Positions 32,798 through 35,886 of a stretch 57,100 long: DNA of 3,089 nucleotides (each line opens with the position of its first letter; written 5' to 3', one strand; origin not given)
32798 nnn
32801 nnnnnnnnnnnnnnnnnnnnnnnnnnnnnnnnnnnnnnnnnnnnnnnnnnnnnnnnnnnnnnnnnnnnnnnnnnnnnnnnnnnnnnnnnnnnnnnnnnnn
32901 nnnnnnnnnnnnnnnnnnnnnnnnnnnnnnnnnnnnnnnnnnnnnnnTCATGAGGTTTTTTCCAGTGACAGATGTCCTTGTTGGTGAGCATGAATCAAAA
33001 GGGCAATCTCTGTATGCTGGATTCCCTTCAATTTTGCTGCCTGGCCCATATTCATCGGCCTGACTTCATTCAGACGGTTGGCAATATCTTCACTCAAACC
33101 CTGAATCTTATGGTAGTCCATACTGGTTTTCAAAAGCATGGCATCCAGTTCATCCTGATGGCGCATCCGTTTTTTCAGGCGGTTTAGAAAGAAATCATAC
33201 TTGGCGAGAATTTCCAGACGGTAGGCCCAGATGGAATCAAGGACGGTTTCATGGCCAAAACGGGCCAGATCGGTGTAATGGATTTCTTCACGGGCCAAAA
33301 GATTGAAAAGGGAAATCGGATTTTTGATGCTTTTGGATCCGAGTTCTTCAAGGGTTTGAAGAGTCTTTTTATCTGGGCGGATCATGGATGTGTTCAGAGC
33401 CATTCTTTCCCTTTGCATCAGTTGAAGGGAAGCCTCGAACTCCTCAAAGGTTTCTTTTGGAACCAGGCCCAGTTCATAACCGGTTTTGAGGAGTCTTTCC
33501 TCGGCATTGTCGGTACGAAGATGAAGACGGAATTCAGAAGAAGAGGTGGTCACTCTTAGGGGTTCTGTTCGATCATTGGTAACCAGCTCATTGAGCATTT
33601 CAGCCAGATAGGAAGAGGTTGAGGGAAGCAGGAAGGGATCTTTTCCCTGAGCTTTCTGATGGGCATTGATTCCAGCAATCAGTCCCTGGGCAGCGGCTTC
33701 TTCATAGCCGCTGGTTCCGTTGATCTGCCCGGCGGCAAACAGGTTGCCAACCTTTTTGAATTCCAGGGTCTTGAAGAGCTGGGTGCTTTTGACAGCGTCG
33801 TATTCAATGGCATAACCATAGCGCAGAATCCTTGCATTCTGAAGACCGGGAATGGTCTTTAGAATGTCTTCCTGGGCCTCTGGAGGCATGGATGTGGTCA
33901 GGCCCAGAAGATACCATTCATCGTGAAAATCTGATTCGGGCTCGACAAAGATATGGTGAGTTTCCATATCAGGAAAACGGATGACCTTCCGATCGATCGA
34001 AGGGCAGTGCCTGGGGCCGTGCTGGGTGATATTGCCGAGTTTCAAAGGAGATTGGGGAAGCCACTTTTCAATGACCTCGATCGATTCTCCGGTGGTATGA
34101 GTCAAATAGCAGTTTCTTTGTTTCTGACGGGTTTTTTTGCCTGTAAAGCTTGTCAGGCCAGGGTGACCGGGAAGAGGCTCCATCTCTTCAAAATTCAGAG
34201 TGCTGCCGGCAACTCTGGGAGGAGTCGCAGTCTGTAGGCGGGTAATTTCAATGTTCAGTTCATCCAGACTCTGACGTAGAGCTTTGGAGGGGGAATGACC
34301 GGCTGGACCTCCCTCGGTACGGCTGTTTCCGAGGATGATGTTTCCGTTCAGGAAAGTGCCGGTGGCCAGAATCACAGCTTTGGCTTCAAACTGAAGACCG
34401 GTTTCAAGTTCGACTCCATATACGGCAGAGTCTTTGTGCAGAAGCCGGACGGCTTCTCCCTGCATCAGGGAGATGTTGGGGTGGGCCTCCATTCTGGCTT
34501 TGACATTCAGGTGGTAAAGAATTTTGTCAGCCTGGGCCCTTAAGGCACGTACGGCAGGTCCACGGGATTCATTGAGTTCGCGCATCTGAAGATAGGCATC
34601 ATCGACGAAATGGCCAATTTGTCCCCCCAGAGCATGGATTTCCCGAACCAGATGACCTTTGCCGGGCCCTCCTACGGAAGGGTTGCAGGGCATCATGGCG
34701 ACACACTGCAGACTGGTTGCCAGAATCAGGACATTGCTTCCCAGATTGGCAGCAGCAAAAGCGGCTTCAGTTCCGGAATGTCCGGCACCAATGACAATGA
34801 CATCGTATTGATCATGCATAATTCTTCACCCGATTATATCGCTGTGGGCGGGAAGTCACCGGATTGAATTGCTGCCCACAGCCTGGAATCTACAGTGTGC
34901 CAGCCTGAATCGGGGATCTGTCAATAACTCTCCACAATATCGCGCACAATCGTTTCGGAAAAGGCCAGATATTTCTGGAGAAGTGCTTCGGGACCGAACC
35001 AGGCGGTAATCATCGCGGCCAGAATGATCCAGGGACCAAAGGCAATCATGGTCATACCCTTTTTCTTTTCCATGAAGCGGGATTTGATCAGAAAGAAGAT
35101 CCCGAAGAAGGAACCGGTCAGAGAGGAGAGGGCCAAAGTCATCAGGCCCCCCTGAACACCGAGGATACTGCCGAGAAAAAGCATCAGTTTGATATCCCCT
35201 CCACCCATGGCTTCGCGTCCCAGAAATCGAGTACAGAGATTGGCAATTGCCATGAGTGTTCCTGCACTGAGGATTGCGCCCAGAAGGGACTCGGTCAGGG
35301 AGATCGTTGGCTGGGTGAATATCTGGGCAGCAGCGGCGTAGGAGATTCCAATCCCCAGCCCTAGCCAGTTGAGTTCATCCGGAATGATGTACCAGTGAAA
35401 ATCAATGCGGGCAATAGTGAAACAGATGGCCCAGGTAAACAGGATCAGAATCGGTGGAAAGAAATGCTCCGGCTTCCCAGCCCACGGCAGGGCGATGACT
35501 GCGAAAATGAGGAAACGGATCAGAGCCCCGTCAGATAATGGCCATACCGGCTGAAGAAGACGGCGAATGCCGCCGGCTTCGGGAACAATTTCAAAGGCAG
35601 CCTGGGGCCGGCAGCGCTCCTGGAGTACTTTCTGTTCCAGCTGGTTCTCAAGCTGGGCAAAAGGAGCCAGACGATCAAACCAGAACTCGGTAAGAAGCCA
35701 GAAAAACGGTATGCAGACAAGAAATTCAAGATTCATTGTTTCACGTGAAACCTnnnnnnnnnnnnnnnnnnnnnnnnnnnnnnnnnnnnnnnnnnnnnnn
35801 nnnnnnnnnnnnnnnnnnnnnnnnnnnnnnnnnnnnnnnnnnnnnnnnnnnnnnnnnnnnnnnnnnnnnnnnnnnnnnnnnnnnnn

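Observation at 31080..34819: Tandem, translationally coupled MnmG paralogs with reciprocal motif divergence (possible heterodimeric tRNA-modification enzyme)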

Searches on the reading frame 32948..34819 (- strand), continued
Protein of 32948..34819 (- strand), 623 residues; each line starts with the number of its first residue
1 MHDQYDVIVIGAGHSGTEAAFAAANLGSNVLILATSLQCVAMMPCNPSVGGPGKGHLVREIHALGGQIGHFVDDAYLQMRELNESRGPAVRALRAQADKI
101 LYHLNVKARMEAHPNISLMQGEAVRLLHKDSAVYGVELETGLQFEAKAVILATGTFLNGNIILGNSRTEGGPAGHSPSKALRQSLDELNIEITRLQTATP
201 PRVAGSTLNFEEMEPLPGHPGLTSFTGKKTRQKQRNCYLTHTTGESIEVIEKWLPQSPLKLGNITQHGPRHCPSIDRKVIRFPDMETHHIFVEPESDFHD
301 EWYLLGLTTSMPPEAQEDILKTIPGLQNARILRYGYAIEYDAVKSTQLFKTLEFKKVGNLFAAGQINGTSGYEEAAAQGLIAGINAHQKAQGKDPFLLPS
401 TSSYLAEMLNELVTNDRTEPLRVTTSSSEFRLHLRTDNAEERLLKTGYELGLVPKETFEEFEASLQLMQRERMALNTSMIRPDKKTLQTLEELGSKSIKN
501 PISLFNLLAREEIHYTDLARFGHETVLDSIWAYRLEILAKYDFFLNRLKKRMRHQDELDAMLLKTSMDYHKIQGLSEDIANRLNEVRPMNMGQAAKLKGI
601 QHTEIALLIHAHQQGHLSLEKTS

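Call 54: find_related_loci(query=P0118, collection=genome_contigs, flank=4000)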
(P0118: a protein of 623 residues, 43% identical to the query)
Query P0118 (623 aa) in genome_contigs; peptide patterns used: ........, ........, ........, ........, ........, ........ (x = any residue, [..] = any of these).
600 stretches matched a pattern (row limit reached: there are more); 581 encode a relative of the query (tblastn E <= 1e-3); the best 80 are kept; 80 distinct loci.
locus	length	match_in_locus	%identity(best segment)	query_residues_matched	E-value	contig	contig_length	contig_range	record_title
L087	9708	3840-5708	100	1-623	0e+0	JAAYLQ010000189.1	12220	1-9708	MAG: Bacillota bacterium isolate AS15tlH2ME_94 124690_AS15, whole genome shotgun sequence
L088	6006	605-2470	69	3-622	0e+0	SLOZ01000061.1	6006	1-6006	MAG: Limnochordia bacterium isolate CSSed165cm_473 CSSed16-5cm-63949, whole genome shotgun sequence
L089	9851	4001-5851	67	1-617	0e+0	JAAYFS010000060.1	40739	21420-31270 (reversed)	MAG: Bacillota bacterium isolate AS09scLD_10 363113_AS09, whole genome shotgun sequence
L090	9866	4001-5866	53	2-623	0e+0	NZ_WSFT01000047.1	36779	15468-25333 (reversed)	Anaeromonas frigoriresistens strain D2Q-11 121-36779-7700236, whole genome shotgun sequence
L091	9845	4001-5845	55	4-616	0e+0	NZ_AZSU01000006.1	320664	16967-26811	[Clostridium] ultunense DSM 10521 scaffold_6, whole genome shotgun sequence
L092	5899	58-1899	54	5-616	0e+0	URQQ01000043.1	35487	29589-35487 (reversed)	uncultured Lachnospiraceae bacterium isolate UMGS1251 genome assembly, contig: NODE_1201_length_35487_cov_4.708456, whol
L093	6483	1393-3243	54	4-619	0e+0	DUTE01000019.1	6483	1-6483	MAG TPA_asm: Bacillota bacterium isolate AS05jafATM_29 4231_AS05, whole genome shotgun sequence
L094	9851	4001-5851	54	2-616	0e+0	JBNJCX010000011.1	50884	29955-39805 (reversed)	MAG: Bacillota bacterium isolate Y23_7dBSe1.bin.15 NODE_253_length_50884_cov_16.189052, whole genome shotgun sequence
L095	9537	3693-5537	53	4-616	0e+0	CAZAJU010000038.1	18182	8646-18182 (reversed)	MAG TPA_asm: uncultured Tissierella sp. isolate SRP192927_co5_32 genome assembly, contig: NODE_4075_length_18182_cov_13.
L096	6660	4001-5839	52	4-616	0e+0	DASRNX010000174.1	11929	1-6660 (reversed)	MAG TPA_asm: Clostridia bacterium isolate SMAG_U10253 k141_777228, whole genome shotgun sequence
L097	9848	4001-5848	53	1-616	0e+0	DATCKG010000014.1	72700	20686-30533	MAG TPA_asm: Symbiobacteriaceae bacterium isolate SMAG_U7090 k141_246279, whole genome shotgun sequence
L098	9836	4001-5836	53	4-616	0e+0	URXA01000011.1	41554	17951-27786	uncultured Phascolarctobacterium sp. isolate UMGS1431 genome assembly, contig: NODE_445_length_41554_cov_47.326924, whol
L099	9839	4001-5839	52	4-616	0e+0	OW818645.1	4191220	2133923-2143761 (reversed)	metagenome genome assembly, chromosome: 1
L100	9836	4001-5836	53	7-616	0e+0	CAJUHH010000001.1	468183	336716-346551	MAG TPA_asm: uncultured Lachnospiraceae bacterium isolate MGBC132469 genome assembly, contig: MGBC132469.1, whole genome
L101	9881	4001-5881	52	1-620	0e+0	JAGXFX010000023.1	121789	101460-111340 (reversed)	MAG: Soehngenia sp. isolate LH_M25 k141_1184239, whole genome shotgun sequence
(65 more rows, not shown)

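Call 60: find_encoding_contigs(protein=P0001, flank=6000, max_places=3)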
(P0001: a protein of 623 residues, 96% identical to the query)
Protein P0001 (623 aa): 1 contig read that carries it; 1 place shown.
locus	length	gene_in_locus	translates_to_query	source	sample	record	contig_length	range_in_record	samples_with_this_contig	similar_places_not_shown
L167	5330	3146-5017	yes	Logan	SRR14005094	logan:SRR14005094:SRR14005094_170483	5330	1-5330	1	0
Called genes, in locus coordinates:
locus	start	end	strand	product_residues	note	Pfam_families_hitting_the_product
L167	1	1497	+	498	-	?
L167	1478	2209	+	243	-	-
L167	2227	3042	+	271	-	PF01478:Peptidase_A24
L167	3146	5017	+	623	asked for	PF01134:GIDA, PF07992:Pyr_redox_2 (weak), PF13738:Pyr_redox_3 (faint), PF21680:GIDA_C_1st, PF13932:SAM_GIDA_C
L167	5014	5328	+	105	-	?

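Call 75: find_related_loci(query=L018:4574-6424:+, collection=genome_contigs, flank=5000)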
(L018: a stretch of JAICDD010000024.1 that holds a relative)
Query L018:4574-6424:+ (617 aa) in genome_contigs; peptide patterns used: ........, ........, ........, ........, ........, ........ (x = any residue, [..] = any of these).
205 stretches matched a pattern; 23 encode a relative of the query (tblastn E <= 1e-3); 23 distinct loci.
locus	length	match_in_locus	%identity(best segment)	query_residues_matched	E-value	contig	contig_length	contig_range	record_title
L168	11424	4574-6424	100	1-617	0e+0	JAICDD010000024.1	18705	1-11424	MAG: Fusobacteriales bacterium isolate K_7_4_bin.55 scaffold_1389, whole genome shotgun sequence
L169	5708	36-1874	72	1-613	0e+0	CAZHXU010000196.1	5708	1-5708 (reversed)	MAG TPA_asm: uncultured Fusobacteriaceae bacterium isolate SRP324684_co1_14 genome assembly, contig: NODE_2917_length_57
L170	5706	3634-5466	71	6-616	0e+0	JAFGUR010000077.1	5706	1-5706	MAG: Fusobacteriaceae bacterium isolate ZodW_maxbin.210 k87_5539071, whole genome shotgun sequence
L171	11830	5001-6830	71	6-615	0e+0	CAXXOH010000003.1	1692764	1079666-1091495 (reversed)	MAG: uncultured Ilyobacter sp. isolate 507f97b1-de51-4e11-bf78-dc27f237b04f genome assembly, contig: contig_3, whole gen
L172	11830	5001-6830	70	6-615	0e+0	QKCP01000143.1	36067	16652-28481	MAG: Ilyobacter polytropus isolate SZUA-427 scaffold_2221, whole genome shotgun sequence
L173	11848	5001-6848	70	2-617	0e+0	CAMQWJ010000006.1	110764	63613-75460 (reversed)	MAG TPA_asm: uncultured Fusobacteriaceae bacterium isolate ERR2856175_bin.1_metaWRAP_v1.3_MAG genome assembly, contig: E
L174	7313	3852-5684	69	6-616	0e+0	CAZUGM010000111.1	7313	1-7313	MAG TPA_asm: uncultured Fusobacteriaceae bacterium isolate binchicken_co42_99 genome assembly, contig: NODE_18588_length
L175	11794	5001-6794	69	19-616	0e+0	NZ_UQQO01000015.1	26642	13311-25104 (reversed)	Uncultured Fusobacterium sp. isolate UMGS539, whole genome shotgun sequence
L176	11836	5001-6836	68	6-617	0e+0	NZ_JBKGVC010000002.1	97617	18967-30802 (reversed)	MAG: Fusobacterium sp. isolate SHSU.bins.12 k141_6599626, whole genome shotgun sequence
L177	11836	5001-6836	69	5-616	0e+0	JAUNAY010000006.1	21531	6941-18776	MAG: Fusobacterium sp. isolate S1M_St_21 NODE_516_length_21531_cov_16.544329, whole genome shotgun sequence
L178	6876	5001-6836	68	6-617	0e+0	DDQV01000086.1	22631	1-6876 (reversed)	MAG TPA_asm: Fusobacteriaceae bacterium UBA2433 UBA2433_contig_155, whole genome shotgun sequence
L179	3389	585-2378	70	19-616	0e+0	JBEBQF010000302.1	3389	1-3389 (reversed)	MAG: Fusobacterium ulcerans isolate T1.bin.117 NODE_38016_length_3389_cov_4.036893, whole genome shotgun sequence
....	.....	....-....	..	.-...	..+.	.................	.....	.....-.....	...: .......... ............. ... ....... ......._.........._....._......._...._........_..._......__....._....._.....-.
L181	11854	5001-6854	69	2-617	0e+0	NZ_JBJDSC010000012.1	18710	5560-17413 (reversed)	Fusobacterium sp. MFO224 12, whole genome shotgun sequence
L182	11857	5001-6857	66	1-615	0e+0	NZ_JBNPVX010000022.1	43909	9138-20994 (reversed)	Fusobacterium sp. PH5-44 Ga0505218_022, whole genome shotgun sequence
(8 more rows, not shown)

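Call 92: search_protein_representatives(alignment_id=A2)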
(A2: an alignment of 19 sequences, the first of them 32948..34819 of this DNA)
Query: 19 sequences, 621 profile positions. Proteins with E-value up to 0.001 (for the whole library): 27581; up to 1e-10: 16237; up to 1e-30: 4925. The best 150 are listed.
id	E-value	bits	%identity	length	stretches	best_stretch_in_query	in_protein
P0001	0.0e+00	1049.1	-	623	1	2-619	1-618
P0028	2.4e-296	1000.7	-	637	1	2-617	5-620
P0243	1.9e-243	825.9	-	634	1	4-617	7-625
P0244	8.1e-233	790.8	-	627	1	3-615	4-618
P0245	7.3e-229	777.8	-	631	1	3-618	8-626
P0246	1.3e-228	776.9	-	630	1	3-618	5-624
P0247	3.4e-228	775.5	-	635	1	3-618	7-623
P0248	2.8e-227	772.5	-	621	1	2-616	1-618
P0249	6.7e-227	771.3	-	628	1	5-617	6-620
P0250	7.5e-226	767.8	-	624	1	4-615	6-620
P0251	4.2e-223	758.7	-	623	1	3-616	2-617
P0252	4.4e-223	758.7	-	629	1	3-616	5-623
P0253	1.9e-220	749.9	-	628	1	4-616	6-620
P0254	5.8e-218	741.7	-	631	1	4-618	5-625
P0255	7.3e-218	741.4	-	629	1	5-616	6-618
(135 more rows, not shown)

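Call 94: predict_structure(alignment_id=A2)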
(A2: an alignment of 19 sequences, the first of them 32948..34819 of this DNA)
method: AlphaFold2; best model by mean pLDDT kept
length: 623 residues; sequences in the alignment: 19
mean_pLDDT: 88.2   pTM: 0.90
mean pLDDT of the five models: 88.2, 87.6, 87.3, 86.7, 85.8
residues with pLDDT >= 90: 378; 70-90: 201; 50-70: 35; < 50: 9
segments of 3 or more residues with pLDDT < 50: 47-52, 621-623
pLDDT, mean of each block of 10 residues (from residue 1): 90 95 98 90 63 70 93 89 58 81 94 97 93 94 96 79 86 75 92 86 95 93 85 92 95 89 73 76 88 88 86 94 96 89 93 96 90 90 98 92 89 86 71 78 94 95 93 95 95 94 94 93 90 87 82 91 88 93 92 92 93 83 36
secondary structure, 60 per line:
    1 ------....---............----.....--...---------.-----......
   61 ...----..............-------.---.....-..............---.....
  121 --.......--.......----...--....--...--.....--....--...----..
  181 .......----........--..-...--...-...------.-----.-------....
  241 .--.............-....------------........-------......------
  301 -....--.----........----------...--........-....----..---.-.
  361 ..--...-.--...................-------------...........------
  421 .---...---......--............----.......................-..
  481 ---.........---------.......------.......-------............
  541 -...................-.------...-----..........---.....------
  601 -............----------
elements in order: E7-10 H14-25 E30-34 H55-63 H68-75 E76-81 E93-97 H99-112 E116-120 E123-129 E132-138 E143-145 E148-151 E159-163 E166-169 H179-187 E192-199 E214-216 E237-241 H244-256 H258-261 H275-281 E289-294 E302-305 H313-320 E331-333 E336-343 E360-362 H372-390 H404-414 H431-435 H439-450 H455-477 H484-492 H504-508 H515-521 H529-540 H542-560 H577-586 H591-594 H602-613

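Call 96: fold_search(model_id=the predicted structure, library=pdb)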
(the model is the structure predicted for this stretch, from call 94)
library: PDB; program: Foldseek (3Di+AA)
matches with E <= 10: 1962; with E <= 0.001: 1254
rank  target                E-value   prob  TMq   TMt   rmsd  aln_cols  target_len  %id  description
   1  9hip_C                4.5e-64  1.00  0.92  0.92   2.8       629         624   39  MnmE-MnmG a2b2 complex (released 2025-08-27)
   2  2zxi_D                2.8e-62  1.00  0.91  0.94   2.0       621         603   36  Structure of Aquifex aeolicus GidA in the form II crystal (released 2009-05-19)
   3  9hiq_C                3.1e-62  1.00  0.92  0.92   2.9       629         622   39  MnmE-MnmG a4b2 complex (released 2025-08-27)
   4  2zxi_B                7.6e-62  1.00  0.90  0.93   2.4       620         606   36  Structure of Aquifex aeolicus GidA in the form II crystal (released 2009-05-19)
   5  2zxi_A                8.0e-62  1.00  0.90  0.93   2.2       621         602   36  Structure of Aquifex aeolicus GidA in the form II crystal (released 2009-05-19)
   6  2zxi_C                9.4e-62  1.00  0.90  0.93   2.5       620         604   36  Structure of Aquifex aeolicus GidA in the form II crystal (released 2009-05-19)
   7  3cp8_A                3.9e-61  1.00  0.89  0.91   2.8       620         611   37  Crystal structure of GidA from Chlorobium tepidum (released 2008-06-24)
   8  2zxh_A                7.2e-61  1.00  0.90  0.93   2.6       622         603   37  Structure of Aquifex aeolicus GidA in the form I crystal (released 2009-05-19)
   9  2zxh_B                8.2e-60  1.00  0.90  0.93   2.7       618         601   37  Structure of Aquifex aeolicus GidA in the form I crystal (released 2009-05-19)
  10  8zu0_A                1.1e-58  1.00  0.83  0.93   2.2       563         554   40  CryoEM structure of a tRNA uridine 5-carboxymethylaminomethyl modification enzyme GidA (released 2025-06-18)
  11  3cp8_D                1.1e-55  1.00  0.82  0.93   2.3       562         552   39  Crystal structure of GidA from Chlorobium tepidum (released 2008-06-24)
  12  3ces_B                1.2e-51  1.00  0.77  0.92   2.6       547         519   39  Crystal Structure of E.coli MnmG (GidA), a Highly-Conserved tRNA Modifying Enzyme (released 2009-03-03)
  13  3ces_A                2.3e-51  1.00  0.77  0.90   2.6       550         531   39  Crystal Structure of E.coli MnmG (GidA), a Highly-Conserved tRNA Modifying Enzyme (released 2009-03-03)
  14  9hip_D                5.2e-51  1.00  0.77  0.93   2.4       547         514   38  MnmE-MnmG a2b2 complex (released 2025-08-27)
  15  3g05_A                1.3e-50  1.00  0.78  0.92   2.7       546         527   40  Crystal structure of N-terminal domain (2-550) of E.coli MnmG (released 2009-10-20)
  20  3g5r                  1.4e-22  1.00  0.36  0.51  14.2       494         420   20  Crystal structure of Thermus thermophilus TrmFO in complex with tetrahydrofolate (released 2009-05-19)
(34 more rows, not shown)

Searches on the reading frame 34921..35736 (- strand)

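Call 4: search_protein_families(library=ncbifam, proteins=[window:34921-35736:-])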
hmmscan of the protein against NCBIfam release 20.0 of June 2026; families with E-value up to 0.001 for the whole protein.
window:34921-35736:- (271 aa): 0 families

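Call 5: search_protein_families(library=pfam, proteins=[window:34921-35736:-])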
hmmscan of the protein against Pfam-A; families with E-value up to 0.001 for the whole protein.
window:34921-35736:- (271 aa): 1 family
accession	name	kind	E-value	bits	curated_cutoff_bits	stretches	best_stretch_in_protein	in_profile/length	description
PF01478.23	Peptidase_A24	-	8.9e-16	58.7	26.5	1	100-213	2-104/104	Type IV leader peptidase family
